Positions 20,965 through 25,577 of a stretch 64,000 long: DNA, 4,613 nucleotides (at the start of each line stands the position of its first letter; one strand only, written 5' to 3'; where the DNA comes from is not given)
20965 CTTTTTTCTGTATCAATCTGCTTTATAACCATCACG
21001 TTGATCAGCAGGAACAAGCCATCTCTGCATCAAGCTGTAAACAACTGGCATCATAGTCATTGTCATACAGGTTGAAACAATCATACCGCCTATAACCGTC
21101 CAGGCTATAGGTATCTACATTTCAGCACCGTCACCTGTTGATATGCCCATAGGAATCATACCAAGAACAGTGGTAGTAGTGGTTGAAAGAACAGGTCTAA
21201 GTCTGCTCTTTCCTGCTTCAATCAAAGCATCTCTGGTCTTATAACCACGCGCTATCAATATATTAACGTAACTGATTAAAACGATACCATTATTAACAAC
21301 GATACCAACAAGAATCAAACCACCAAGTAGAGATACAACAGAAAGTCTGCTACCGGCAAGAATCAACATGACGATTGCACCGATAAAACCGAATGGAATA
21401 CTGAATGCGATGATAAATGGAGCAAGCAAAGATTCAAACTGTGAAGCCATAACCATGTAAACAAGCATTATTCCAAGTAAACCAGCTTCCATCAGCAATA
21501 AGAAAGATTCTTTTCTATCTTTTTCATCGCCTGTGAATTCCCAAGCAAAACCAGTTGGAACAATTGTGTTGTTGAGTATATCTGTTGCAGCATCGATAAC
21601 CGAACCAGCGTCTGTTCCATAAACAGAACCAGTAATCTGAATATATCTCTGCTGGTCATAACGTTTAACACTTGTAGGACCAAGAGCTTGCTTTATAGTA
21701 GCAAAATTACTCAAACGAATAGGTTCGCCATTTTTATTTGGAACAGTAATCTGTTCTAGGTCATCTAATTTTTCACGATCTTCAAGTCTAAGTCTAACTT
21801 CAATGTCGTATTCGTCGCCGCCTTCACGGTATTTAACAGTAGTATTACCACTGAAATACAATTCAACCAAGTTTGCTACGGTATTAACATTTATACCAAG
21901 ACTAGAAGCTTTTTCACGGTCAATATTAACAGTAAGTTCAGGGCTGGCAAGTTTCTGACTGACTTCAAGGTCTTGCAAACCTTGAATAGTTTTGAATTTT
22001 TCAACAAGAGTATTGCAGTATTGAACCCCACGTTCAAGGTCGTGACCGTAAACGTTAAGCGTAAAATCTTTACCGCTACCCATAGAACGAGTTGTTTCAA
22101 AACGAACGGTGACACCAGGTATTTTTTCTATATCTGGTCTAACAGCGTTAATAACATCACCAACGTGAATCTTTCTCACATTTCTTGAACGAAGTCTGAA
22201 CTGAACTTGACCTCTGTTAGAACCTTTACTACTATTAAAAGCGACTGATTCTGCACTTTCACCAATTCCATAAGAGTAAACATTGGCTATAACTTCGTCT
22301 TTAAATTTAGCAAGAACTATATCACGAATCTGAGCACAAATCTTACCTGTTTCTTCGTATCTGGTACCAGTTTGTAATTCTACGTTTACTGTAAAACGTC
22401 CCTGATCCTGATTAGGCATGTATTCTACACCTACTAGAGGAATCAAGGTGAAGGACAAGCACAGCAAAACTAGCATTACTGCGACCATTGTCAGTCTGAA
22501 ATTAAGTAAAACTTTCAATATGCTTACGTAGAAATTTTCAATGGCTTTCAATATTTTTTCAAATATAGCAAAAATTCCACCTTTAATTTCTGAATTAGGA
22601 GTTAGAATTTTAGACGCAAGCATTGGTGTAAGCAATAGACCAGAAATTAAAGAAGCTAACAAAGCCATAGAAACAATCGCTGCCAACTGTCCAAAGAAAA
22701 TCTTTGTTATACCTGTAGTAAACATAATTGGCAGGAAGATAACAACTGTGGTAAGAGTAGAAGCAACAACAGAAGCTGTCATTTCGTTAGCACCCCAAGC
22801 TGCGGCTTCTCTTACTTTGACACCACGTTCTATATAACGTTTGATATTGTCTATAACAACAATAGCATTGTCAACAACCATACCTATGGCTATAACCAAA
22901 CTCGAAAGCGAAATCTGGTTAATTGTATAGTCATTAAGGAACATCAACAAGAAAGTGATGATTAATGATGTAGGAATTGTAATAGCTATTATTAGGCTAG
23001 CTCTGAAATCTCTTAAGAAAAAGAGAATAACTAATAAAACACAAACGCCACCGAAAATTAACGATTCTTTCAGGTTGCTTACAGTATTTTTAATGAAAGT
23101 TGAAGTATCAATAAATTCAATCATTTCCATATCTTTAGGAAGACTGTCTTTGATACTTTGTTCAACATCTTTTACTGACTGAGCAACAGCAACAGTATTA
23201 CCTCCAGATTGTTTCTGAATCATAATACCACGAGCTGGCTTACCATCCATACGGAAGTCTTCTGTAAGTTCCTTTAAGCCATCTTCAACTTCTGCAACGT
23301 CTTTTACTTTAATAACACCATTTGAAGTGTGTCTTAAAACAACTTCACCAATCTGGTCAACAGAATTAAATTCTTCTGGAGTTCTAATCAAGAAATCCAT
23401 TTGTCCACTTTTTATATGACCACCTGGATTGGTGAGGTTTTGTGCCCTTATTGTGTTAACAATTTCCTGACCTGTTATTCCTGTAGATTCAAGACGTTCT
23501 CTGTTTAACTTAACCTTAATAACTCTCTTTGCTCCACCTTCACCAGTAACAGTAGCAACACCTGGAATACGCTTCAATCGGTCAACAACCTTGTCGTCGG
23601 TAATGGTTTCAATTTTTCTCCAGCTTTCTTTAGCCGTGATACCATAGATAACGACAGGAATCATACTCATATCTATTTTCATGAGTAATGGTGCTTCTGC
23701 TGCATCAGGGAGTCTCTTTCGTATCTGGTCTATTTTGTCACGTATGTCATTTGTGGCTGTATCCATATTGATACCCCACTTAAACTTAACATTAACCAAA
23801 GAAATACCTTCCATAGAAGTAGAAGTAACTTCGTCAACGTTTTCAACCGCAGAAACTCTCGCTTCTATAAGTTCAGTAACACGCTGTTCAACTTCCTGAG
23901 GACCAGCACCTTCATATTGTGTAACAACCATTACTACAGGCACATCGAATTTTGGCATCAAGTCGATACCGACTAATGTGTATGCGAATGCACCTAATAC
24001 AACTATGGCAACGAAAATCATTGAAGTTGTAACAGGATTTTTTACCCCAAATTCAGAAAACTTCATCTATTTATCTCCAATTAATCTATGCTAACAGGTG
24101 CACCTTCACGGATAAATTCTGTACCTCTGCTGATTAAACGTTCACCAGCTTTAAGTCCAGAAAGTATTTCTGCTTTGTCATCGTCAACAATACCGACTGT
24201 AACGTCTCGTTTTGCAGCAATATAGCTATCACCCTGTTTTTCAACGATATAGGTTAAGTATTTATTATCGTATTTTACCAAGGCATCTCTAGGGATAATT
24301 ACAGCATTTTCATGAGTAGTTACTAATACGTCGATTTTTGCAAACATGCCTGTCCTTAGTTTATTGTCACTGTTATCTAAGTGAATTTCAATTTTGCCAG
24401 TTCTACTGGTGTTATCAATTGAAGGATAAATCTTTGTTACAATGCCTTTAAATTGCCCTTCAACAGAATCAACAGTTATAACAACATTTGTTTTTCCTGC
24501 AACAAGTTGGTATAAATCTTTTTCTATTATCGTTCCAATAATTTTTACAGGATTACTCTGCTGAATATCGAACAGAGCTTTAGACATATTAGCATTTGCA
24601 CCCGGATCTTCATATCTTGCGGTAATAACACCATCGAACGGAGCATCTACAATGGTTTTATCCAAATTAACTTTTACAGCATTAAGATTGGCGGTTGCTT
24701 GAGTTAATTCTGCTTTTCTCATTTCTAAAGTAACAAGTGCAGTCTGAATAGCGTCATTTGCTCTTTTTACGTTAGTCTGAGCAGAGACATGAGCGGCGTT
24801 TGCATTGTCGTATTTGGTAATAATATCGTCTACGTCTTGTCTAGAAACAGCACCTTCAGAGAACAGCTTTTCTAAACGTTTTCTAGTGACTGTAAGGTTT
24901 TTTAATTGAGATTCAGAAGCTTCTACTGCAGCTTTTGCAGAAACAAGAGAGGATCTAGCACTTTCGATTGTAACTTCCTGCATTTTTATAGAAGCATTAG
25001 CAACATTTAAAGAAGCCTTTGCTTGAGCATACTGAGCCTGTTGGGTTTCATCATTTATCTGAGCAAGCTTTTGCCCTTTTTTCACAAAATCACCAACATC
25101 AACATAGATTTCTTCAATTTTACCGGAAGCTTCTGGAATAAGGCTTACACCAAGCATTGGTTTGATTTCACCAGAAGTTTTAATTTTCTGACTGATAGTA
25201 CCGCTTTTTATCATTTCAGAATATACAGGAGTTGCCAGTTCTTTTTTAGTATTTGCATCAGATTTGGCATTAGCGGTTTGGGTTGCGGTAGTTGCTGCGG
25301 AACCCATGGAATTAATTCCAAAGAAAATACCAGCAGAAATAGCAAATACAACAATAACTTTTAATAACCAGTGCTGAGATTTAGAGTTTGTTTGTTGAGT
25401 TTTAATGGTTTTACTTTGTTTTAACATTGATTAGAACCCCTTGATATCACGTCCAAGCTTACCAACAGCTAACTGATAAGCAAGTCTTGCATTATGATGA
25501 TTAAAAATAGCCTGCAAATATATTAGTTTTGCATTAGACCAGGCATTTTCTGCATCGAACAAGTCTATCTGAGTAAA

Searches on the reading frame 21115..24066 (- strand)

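Call 79: search_protein_families(library=pfam, proteins=[window:21115-24066:-], max_evalue=0.00001)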
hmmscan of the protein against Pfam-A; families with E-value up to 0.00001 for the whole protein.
window:21115-24066:- (983 aa): 2 families
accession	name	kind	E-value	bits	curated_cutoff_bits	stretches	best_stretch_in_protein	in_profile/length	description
PF00873.25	ACR_tran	-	4.1e-233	776.7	28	1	3-983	1-990/1021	AcrB/AcrD/AcrF family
PF03176.21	MMPL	-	6.7e-09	35.6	20.5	1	267-484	76-299/333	MMPL family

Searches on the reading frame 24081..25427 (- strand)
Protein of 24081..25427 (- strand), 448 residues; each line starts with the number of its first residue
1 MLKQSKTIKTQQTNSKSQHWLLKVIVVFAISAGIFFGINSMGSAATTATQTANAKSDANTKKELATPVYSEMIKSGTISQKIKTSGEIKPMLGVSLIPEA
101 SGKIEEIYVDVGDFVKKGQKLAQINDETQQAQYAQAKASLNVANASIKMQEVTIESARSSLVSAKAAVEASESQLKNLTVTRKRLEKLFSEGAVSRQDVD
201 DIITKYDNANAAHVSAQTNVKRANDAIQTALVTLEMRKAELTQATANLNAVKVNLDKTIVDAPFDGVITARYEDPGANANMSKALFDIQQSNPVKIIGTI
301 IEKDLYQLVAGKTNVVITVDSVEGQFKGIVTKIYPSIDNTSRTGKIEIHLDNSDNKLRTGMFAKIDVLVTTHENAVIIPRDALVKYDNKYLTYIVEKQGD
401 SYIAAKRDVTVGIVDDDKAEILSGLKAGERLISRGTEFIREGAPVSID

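Call 79: search_protein_families(library=pfam, proteins=[window:24081-25427:-], max_evalue=0.00001)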
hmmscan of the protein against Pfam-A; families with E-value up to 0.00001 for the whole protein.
window:24081-25427:- (448 aa): 3 families
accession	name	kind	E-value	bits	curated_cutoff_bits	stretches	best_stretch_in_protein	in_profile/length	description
PF16576.10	HlyD_D23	-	2.7e-28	99.2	30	2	221-363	76-214/214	Barrel-sandwich domain of CusB or HlyD membrane-fusion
PF13437.12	HlyD_3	-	1.2e-11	45.7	22.2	1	260-356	2-102/106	HlyD family secretion protein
PF13533.13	Biotin_lipoyl_2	-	5.4e-07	29.7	29.8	1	100-125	7-32/32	Biotin-lipoyl like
